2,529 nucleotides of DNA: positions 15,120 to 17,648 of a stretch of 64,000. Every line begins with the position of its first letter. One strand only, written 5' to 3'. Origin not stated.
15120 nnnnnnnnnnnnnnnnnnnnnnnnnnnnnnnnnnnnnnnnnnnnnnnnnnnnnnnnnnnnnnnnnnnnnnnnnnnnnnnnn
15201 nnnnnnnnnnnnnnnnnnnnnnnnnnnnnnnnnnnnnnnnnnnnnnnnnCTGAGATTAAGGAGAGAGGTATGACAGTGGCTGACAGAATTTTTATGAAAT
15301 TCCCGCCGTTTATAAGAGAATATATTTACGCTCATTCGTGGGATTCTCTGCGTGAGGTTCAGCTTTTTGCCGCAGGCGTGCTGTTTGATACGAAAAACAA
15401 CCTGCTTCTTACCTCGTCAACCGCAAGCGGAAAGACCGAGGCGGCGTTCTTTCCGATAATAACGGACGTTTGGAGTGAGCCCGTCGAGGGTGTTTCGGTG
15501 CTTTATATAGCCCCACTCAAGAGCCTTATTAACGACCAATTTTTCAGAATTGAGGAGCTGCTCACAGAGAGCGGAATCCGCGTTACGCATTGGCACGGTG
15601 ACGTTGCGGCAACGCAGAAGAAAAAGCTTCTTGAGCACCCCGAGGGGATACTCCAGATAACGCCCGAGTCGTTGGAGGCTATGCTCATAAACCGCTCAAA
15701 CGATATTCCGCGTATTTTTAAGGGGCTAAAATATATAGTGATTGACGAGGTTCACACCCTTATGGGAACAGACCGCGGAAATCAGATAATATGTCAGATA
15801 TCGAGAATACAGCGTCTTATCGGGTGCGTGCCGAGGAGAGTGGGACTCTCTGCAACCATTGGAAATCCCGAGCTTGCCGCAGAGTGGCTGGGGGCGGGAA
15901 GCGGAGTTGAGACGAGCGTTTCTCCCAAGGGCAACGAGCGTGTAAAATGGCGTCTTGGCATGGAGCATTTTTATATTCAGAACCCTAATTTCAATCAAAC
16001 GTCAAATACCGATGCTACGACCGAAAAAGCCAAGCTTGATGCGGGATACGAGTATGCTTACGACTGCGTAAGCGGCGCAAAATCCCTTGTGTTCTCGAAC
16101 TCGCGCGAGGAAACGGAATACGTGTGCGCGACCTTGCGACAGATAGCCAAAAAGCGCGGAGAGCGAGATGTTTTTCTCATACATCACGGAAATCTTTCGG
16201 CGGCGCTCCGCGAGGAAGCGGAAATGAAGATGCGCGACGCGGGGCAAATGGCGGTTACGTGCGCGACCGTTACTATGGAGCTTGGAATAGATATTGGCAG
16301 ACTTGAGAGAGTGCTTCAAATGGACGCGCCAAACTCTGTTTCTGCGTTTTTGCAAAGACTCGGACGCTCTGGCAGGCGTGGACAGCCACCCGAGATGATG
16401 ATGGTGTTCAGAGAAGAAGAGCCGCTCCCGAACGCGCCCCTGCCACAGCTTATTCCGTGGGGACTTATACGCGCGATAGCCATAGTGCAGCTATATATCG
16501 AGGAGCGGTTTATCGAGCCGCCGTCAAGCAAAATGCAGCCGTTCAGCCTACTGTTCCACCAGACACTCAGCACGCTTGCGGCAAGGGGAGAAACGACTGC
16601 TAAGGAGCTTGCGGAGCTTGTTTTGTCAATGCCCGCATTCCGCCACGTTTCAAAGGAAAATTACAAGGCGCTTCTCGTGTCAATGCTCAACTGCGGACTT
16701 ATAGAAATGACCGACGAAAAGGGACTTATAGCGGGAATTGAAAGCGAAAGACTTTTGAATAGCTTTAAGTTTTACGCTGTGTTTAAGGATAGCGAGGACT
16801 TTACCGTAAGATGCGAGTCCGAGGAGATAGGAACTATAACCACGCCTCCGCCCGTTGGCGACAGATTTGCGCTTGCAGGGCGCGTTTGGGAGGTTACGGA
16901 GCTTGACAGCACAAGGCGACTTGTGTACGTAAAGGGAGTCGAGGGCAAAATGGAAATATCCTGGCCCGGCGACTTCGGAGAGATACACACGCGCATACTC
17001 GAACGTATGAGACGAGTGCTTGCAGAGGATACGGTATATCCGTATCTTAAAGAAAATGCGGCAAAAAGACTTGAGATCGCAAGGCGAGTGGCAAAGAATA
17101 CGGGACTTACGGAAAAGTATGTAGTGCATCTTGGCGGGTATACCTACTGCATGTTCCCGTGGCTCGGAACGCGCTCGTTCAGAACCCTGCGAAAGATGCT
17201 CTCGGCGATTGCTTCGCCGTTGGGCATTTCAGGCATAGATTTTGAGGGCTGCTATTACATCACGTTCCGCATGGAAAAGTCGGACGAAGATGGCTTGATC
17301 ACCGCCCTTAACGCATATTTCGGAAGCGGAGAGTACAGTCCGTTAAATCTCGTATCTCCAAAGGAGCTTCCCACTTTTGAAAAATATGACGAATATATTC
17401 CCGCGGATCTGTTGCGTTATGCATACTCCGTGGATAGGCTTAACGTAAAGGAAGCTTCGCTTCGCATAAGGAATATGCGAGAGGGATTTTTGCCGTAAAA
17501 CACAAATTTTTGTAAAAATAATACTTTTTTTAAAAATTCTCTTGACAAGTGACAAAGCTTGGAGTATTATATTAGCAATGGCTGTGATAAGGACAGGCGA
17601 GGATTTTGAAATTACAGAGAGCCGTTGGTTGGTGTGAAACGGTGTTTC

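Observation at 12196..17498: Self-contained TerB-N/TerB-C + DUF2791-type ATPase + Lhr-like helicase operon (Shango-like defence triad) between the ffh operon and the ilv cluster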

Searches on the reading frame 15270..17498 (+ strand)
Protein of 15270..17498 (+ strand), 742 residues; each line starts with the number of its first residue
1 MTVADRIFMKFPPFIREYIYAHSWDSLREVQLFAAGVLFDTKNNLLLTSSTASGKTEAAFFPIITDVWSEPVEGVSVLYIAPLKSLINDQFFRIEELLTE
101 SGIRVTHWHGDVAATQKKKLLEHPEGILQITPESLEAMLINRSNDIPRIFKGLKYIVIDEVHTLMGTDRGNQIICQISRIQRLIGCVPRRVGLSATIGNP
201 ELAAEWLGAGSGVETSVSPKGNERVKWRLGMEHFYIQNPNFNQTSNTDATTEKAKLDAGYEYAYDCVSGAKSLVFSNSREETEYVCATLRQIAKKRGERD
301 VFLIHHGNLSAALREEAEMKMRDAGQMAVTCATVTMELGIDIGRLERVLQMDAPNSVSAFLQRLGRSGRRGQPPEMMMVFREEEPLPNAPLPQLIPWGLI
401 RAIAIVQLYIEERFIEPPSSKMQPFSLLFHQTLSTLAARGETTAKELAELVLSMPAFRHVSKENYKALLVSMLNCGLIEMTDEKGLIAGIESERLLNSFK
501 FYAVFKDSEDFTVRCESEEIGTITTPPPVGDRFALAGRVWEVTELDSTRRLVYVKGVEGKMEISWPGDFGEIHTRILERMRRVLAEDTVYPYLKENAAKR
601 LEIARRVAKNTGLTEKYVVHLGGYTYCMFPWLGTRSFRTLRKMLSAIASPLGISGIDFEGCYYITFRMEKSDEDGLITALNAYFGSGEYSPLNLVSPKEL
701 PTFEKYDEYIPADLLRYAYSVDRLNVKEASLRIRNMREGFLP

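Call 3: search_protein_families(library=pfam, proteins=[window:15270-17498:+], max_evalue=0.01)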
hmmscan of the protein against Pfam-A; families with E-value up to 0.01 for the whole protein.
window:15270-17498:+ (742 aa): 5 families
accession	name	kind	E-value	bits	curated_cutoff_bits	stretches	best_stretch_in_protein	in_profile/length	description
PF00270.35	DEAD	-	3e-27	95.8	26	1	39-198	12-161/167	DEAD/DEAH box helicase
PF00271.37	Helicase_C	-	1.7e-16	60.9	23.5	1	268-371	14-110/110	Helicase conserved C-terminal domain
PF04851.21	ResIII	-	1.5e-06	28.7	22.5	1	40-197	21-162/164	Type III restriction enzyme, res subunit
PF19306.5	WH_Lhr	-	2.3e-05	24.3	27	0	412-470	5-62/168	Large helicase-related protein, winged helix domain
PF22590.2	Cas3-like_C_2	-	0.005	17.5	27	0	272-370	5-104/106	CRISPR-associated nuclease/helicase Cas3, C-terminal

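Call 4: search_protein_families(library=padloc, proteins=[window:15270-17498:+], max_evalue=0.01)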
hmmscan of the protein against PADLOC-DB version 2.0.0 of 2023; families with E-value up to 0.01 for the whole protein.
window:15270-17498:+ (742 aa): 66 families (the best 25 are shown)
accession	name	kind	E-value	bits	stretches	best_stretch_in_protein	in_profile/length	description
PDLC03960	SngC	-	2.9e-238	791.3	1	7-729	5-713/720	-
PDLC02503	BrxHI|BrxHII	-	1.1e-125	418.6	1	8-649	5-614/698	BrxHI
PDLC02501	BrxHI|BrxHII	-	1.5e-76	256.3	1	7-605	3-573/925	BrxHI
PDLC02897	DpdJ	-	5.2e-27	92.1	1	45-370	117-451/1570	DpdJ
PDLC00037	DruE3|DruE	-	2.2e-25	86.6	2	31-204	106-306/2055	SNF2 family N-terminal domain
PDLC00035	DruE3|DruE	-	4.2e-20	69.1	2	31-207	107-309/1460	SNF2 family N-terminal domain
PDLC00036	DruE3|DruE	-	5.3e-20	68.2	2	38-199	104-287/2023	SNF2 family N-terminal domain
PDLC02896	DpdJ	-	1.4e-16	57.4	2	328-378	582-633/1487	DpdJ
PDLC03928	PsyrT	-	2.7e-16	57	2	25-196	20-184/689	-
PDLC00192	HamB1|HamB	-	3e-14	49.6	1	40-217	282-454/1104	DEAD-box helicase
PDLC02864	DpdF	-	3.2e-14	50.6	1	74-383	63-341/610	DpdF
PDLC00194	HamB1|HamB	-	1.2e-13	47.9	1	30-210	234-406/995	DEAD-box helicase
PDLC01761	Cas3b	-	3.2e-13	47.3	2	40-122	229-304/705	-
PDLC01089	C3a193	-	9.5e-13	45.4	2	233-373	453-585/983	poss. alt. Cas3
PDLC02870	DpdF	-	1.7e-12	44.6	1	228-381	183-331/534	DpdF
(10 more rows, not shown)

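Call 5: search_protein_families(library=ncbifam, proteins=[window:15270-17498:+], max_evalue=0.01)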
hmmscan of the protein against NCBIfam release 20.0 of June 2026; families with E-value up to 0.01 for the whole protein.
window:15270-17498:+ (742 aa): 33 families (the best 25 are shown)
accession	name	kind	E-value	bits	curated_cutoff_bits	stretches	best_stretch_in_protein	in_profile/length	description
TIGR04121.1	DEXH_lig_assoc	equivalog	2.9e-62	210.5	850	1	39-470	25-432/804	ligase-associated DNA damage response DEXH box helicase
NF010338.0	PRK13767.1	equivalog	2.8e-53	181.4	849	1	5-370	13-385/877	ATP-dependent helicase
TIGR03817.1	DECH_helic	hypoth_equivalog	8.2e-38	130.1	874.1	1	32-386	42-388/742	helicase/secretion neighborhood putative DEAH-box helicase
NF007284.0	PRK09751.1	equivalog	1.5e-29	102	1496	2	46-296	48-319/1538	ATP-dependent helicase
NF002654.0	PRK02362.1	equivalog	1.6e-20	73.1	887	1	41-299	38-273/739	ATP-dependent DNA helicase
NF001308.0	PRK00254.1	equivalog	9.9e-17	60.4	1216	1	42-292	39-261/720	ATP-dependent DNA helicase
NF040935.1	helicase_Hel308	equivalog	6.9e-16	57.5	1200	1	42-292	42-270/704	ATP-dependent DNA helicase Hel308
TIGR00614.1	recQ_fam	subfamily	1e-14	54.2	219.8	2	265-381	222-331/470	RecQ family ATP-dependent DNA helicase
NF041067.1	DpdJ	equivalog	1e-13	49.9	800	2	328-379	574-626/1482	protein DpdJ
NF002251.0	PRK01172.1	equivalog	2.8e-13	49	891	1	41-293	36-260/674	ATP-dependent DNA helicase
TIGR01389.1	recQ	equivalog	2.9e-13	49.1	640.2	1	272-383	227-331/591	DNA helicase RecQ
NF008394.0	PRK11192.1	equivalog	3e-11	42.8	507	1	270-372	248-343/441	ATP-dependent RNA helicase SrmB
NF053631.1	RNA_helic_CshA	equivalog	6.8e-10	38.4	646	1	270-374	238-335/434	degradosome RNA helicase CshA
NF041063.1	DpdF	equivalog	1e-09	37.6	550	1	41-163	157-281/813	protein DpdF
TIGR02621.3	cas3_GSU0051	exception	2.5e-09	36.5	400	1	156-382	171-387/854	type I-G CRISPR-associated helicase/endonuclease Cas3g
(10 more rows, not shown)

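Call 18: find_encoding_contigs(protein=window:15270-17498:+, flank=10000, max_places=10)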
Protein window:15270-17498:+ (742 aa): no gene with exactly this product is on record in the collection.

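Call 24: find_homologous_proteins(query=window:15270-17498:+, max_evalue=1e-30)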
Query window:15270-17498:+ (742 aa): 8000 proteins with E <= 1e-30 among 8000 candidates; the best 120 are listed.
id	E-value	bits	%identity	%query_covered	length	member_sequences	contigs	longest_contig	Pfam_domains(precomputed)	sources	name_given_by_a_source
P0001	0.0e+0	1689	100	100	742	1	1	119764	PF00270.36,PF00271.38,PF19306.6,PF04851.22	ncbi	-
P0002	0.0e+0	1659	98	100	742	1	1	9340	PF00270.36,PF00271.38,PF04851.22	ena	-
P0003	0.0e+0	1658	98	100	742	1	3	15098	PF00270.36,PF00271.38,PF19306.6,PF04851.22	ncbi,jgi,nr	ncbi:MAG: DEAD/DEAH box helicase [Ruminococcaceae bacterium]|nr:DEAD/DEAH box helicase [Oscillospira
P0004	0.0e+0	1616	96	100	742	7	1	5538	PF00270.36,PF00271.38,PF19306.6,PF04851.22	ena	-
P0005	0.0e+0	1616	96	100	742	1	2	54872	PF00270.36,PF00271.38,PF19306.6,PF04851.22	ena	-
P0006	0.0e+0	1611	95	100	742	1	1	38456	PF00270.36,PF00271.38,PF19306.6,PF04851.22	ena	-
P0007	0.0e+0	1606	95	100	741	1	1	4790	PF00270.36,PF00271.38,PF19306.6,PF04851.22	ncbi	-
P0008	0.0e+0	1594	94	100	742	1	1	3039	PF00270.36,PF00271.38,PF04851.22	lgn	-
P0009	0.0e+0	1593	94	100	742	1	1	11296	PF00270.36,PF00271.38,PF04851.22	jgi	-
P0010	0.0e+0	1593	94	100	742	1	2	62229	PF00270.36,PF00271.38,PF04851.22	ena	-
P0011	0.0e+0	1593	94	100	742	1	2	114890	PF00270.36,PF00271.38,PF04851.22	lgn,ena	-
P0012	0.0e+0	1592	94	100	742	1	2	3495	PF00270.36,PF00271.38,PF04851.22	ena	-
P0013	0.0e+0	1592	94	100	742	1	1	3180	PF00270.36,PF00271.38,PF04851.22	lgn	-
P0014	0.0e+0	1592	94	100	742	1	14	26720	PF00270.36,PF00271.38,PF04851.22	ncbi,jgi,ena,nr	ncbi:MAG: DEAD/DEAH box helicase [Ruminococcaceae bacterium]|nr:DEAD/DEAH box helicase [Oscillospira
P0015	0.0e+0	1589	94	100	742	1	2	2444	PF00270.36,PF00271.38,PF04851.22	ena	-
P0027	0.0e+0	1362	80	99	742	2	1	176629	PF00270.36,PF00271.38,PF04851.22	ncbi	-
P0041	0.0e+0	1316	77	100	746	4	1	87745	PF00270.36,PF00271.38,PF04851.22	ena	-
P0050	0.0e+0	1255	74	99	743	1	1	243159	PF00270.36,PF00271.38,PF04851.22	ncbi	-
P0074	0.0e+0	1226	74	99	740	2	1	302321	PF00270.36,PF00271.38,PF04851.22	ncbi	-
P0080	0.0e+0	1222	72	99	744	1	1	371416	PF00270.36,PF00271.38,PF04851.22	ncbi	-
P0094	0.0e+0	1218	71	98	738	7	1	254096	PF00270.36,PF00271.38,PF04851.22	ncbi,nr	ncbi:MAG: DEAD/DEAH box helicase [Ruminococcaceae bacterium]|nr:DEAD/DEAH box helicase [Oscillospira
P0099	0.0e+0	1216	71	99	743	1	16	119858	PF00270.36,PF00271.38,PF04851.22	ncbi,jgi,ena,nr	ncbi:MAG: DEAD/DEAH box helicase [Ruminococcaceae bacterium]|nr:DEAD/DEAH box helicase [Oscillospira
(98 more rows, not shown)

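Call 25: find_encoding_contigs(protein=P0001, flank=10000, max_places=4)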
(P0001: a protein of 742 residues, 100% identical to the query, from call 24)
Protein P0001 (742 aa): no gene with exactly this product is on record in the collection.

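Call 26: find_encoding_contigs(protein=P0011, flank=10000, max_places=4)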
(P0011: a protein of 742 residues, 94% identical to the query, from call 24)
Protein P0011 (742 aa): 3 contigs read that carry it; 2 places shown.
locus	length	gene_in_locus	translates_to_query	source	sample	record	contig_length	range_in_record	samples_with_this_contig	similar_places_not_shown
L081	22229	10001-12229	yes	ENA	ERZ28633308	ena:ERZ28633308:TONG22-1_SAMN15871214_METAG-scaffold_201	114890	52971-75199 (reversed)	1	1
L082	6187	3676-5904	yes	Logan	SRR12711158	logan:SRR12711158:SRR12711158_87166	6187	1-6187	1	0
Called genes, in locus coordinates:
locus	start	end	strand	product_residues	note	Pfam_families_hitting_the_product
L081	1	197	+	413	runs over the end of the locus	PF07454:SpoIIP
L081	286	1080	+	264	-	PF01381:HTH_3, PF12844:HTH_19 (weak), PF13443:HTH_26, PF00717:Peptidase_S24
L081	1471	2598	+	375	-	PF13439:Glyco_transf_4, PF02350:Epimerase_2 (faint), PF00534:Glycos_transf_1, PF13692:Glyco_trans_1_4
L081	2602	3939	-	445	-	PF03448:MgtE_N, PF00571:CBS, PF01769:MgtE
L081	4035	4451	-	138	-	-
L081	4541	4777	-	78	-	PF13083:KH_KhpA-B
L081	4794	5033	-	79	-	PF00886:Ribosomal_S16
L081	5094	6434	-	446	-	PF02881:SRP54_N, PF06414:Zeta_toxin (faint), PF00448:SRP54, PF02978:SRP_SPB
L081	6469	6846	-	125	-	PF04297:UPF0122, PF04545:Sigma70_r4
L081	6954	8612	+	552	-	PF13208:TerB_N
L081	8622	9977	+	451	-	PF10923:BrxC_BrxD, PF13191:AAA_16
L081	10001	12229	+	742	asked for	PF04851:ResIII (weak), PF00270:DEAD, PF00271:Helicase_C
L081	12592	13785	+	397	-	PF00291:PALP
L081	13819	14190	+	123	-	PF01042:Ribonuc_L-PSP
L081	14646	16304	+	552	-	PF02776:TPP_enzyme_N, PF00205:TPP_enzyme_M, PF02775:TPP_enzyme_C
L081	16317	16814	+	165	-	PF01842:ACT, PF22629:ACT_AHAS_ss, PF13710:ACT_5, PF10369:ALS_ss_C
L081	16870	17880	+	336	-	PF02826:2-Hacid_dh_C (weak), PF03446:NAD_binding_2 (weak), PF03807:F420_oxidored (weak), PF07991:KARI_N, PF01450:KARI_C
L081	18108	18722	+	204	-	PF09515:Thia_YuaJ (faint), PF12822:ECF_trnsprt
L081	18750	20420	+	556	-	PF00920:ILVD_EDD_N, PF24877:ILV_EDD_C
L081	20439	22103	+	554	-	PF00682:HMGL-like, PF22615:IPMS_D2, PF08502:LeuA_dimer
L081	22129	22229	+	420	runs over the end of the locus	PF00330:Aconitase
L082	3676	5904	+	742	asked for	PF04851:ResIII (weak), PF00270:DEAD, PF00271:Helicase_C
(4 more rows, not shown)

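Call 27: find_encoding_contigs(protein=P0027, flank=10000, max_places=4)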
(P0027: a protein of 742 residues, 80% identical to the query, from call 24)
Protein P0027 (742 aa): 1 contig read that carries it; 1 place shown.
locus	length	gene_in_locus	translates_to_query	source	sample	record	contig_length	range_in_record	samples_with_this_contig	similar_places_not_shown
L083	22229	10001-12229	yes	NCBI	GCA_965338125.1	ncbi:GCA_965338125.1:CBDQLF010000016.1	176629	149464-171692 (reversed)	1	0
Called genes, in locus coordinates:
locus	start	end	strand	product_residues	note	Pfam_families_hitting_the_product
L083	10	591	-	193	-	PF02163:Peptidase_M50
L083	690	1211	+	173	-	-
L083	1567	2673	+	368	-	PF13439:Glyco_transf_4, PF13477:Glyco_trans_4_2 (faint), PF13579:Glyco_trans_4_4 (weak), PF02350:Epimerase_2 (weak), PF00534:Glycos_transf_1, PF13692:Glyco_trans_1_4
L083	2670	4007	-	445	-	PF03448:MgtE_N, PF00571:CBS (weak), PF01769:MgtE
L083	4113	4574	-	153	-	-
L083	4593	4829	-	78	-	PF13083:KH_KhpA-B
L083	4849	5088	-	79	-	PF00886:Ribosomal_S16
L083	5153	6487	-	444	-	PF02881:SRP54_N, PF00448:SRP54, PF01656:CbiA (faint), PF02978:SRP_SPB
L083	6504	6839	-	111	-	PF04297:UPF0122, PF04545:Sigma70_r4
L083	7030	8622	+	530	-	PF13208:TerB_N, PF15615:TerB_C (faint)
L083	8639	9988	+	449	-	PF10923:BrxC_BrxD, PF13191:AAA_16 (weak)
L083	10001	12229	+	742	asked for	PF00270:DEAD, PF04851:ResIII (weak), PF00271:Helicase_C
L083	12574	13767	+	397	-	PF00291:PALP, PF01842:ACT (faint)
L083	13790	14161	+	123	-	PF01042:Ribonuc_L-PSP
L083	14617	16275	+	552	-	PF02776:TPP_enzyme_N, PF00205:TPP_enzyme_M, PF02775:TPP_enzyme_C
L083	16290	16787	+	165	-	PF01842:ACT, PF22629:ACT_AHAS_ss, PF13710:ACT_5, PF10369:ALS_ss_C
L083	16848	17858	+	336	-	PF02826:2-Hacid_dh_C (weak), PF03446:NAD_binding_2 (weak), PF03807:F420_oxidored (weak), PF07991:KARI_N, PF01450:KARI_C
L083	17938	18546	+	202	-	PF12822:ECF_trnsprt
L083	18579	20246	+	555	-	PF00920:ILVD_EDD_N, PF24877:ILV_EDD_C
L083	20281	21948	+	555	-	PF00682:HMGL-like, PF22615:IPMS_D2, PF08502:LeuA_dimer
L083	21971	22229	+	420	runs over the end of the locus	PF00330:Aconitase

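Call 29: find_encoding_contigs(protein=P0050, flank=10000, max_places=3)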
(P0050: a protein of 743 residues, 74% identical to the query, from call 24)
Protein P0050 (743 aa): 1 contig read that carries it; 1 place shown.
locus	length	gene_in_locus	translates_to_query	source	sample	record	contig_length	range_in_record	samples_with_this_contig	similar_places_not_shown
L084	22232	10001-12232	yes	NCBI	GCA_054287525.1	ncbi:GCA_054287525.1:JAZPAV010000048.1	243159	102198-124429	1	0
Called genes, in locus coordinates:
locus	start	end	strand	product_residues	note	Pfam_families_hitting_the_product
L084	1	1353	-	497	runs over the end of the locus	PF00501:AMP-binding, PF23562:AMP-binding_C_3 (weak)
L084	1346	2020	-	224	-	PF01553:Acyltransferase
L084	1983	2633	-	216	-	PF01553:Acyltransferase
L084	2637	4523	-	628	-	PF07690:MFS_1, PF13347:MFS_2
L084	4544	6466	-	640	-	PF00501:AMP-binding, PF00550:PP-binding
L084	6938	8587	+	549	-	PF13208:TerB_N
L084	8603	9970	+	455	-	PF10923:BrxC_BrxD, PF13191:AAA_16 (weak)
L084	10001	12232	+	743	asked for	PF00270:DEAD, PF04851:ResIII, PF00271:Helicase_C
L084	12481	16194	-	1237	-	-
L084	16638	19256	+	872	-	PF00171:Aldedh, PF00465:Fe-ADH, PF13685:Fe-ADH_2, PF25137:ADH_Fe_C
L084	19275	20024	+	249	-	PF01163:RIO1 (faint), PF01636:APH, PF19974:TCAD9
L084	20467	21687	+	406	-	PF00291:PALP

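Call 30: find_encoding_contigs(protein=P0074, flank=10000, max_places=3)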
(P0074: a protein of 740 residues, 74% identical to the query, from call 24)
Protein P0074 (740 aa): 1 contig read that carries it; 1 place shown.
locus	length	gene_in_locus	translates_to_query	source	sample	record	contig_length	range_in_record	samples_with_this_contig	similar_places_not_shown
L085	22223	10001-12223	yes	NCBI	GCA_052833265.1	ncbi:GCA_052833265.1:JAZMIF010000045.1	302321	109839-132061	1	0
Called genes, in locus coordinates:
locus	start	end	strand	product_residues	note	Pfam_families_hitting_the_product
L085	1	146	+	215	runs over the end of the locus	PF00702:Hydrolase, PF08282:Hydrolase_3 (faint), PF12710:HAD, PF13419:HAD_2, PF13242:Hydrolase_like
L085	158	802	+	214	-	PF00156:Pribosyltran, PF14681:UPRTase (weak)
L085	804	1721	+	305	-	PF02729:OTCace_N, PF00185:OTCace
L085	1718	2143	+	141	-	PF01948:PyrI, PF02748:PyrI_C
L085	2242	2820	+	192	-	-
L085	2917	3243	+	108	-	PF08761:dUTPase_2 (faint), PF03819:MazG (weak)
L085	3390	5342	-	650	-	PF07944:Beta-AFase-like_GH127_cat, PF20736:Glyco_hydro127M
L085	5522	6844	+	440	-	PF01229:Glyco_hydro_39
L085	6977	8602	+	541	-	PF13208:TerB_N, PF15615:TerB_C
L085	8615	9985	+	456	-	PF10923:BrxC_BrxD, PF13191:AAA_16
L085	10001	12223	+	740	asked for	PF00270:DEAD, PF04851:ResIII, PF00271:Helicase_C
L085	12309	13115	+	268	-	PF03309:Pan_kinase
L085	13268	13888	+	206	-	PF09515:Thia_YuaJ (weak), PF12822:ECF_trnsprt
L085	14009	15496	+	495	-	PF00370:FGGY_N, PF02782:FGGY_C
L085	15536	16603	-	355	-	PF13303:PTS_EIIC_2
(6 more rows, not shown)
